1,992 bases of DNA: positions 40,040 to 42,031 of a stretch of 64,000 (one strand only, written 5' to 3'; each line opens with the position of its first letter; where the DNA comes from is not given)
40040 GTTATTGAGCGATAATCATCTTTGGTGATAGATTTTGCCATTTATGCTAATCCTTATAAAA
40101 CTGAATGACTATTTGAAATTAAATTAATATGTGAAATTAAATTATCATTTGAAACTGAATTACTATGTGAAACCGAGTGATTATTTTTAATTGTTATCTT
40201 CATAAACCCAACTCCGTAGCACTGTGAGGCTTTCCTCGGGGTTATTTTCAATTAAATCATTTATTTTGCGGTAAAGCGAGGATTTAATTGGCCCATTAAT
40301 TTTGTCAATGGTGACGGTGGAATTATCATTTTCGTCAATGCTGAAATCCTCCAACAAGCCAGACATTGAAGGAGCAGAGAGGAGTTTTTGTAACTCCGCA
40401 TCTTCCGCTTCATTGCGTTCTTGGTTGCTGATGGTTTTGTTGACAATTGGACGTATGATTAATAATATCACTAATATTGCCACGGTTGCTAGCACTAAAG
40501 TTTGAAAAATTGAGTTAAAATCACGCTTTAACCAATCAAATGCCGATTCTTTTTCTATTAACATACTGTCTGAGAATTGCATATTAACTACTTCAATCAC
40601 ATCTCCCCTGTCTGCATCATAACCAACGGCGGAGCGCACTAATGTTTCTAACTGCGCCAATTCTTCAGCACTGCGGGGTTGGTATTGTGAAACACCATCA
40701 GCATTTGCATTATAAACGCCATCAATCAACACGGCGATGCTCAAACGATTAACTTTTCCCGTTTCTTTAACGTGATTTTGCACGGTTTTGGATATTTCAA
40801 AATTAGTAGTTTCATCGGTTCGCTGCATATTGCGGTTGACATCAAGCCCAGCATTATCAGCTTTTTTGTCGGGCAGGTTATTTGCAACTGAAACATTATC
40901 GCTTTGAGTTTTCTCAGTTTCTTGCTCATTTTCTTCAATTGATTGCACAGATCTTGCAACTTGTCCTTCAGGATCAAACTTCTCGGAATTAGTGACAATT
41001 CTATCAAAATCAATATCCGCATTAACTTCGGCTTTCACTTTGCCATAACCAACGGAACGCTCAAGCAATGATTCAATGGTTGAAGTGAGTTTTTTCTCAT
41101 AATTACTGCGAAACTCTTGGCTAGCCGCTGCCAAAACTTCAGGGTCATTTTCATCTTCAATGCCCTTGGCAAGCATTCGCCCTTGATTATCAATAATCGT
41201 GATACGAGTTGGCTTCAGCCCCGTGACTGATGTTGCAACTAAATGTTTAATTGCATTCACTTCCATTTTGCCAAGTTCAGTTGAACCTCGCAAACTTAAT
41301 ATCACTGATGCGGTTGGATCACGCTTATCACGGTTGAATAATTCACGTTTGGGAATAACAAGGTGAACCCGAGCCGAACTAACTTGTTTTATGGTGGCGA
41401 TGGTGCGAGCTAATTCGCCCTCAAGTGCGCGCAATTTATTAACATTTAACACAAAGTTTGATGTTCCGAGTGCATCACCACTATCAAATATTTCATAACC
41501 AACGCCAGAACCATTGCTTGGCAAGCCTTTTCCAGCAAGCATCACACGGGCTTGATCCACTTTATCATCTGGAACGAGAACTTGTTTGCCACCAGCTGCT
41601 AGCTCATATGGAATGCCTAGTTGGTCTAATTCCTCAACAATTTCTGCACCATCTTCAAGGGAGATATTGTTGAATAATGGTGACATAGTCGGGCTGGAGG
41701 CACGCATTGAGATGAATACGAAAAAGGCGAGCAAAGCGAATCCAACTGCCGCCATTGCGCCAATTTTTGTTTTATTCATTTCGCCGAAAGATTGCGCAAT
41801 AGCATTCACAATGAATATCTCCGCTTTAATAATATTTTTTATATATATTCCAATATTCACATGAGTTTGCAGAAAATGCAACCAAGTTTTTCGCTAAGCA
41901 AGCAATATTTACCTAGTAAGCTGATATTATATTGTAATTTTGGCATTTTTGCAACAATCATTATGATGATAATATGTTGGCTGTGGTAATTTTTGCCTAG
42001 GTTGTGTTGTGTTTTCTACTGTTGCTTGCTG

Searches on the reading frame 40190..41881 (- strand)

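Call 85: search_protein_families(library=pfam, proteins=[window:40190-41881:-], max_evalue=0.0001)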
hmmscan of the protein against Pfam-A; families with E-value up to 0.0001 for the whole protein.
window:40190-41881:- (564 aa): 2 families
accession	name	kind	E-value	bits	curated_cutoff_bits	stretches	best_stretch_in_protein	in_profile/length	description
PF01514.23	YscJ_FliF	-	5.2e-63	212.6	24.4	1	62-238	2-178/179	Secretory protein of YscJ/FliF family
PF08345.17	YscJ_FliF_C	-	1.5e-42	145.9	23.8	1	273-436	1-147/147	Flagellar M-ring protein C-terminal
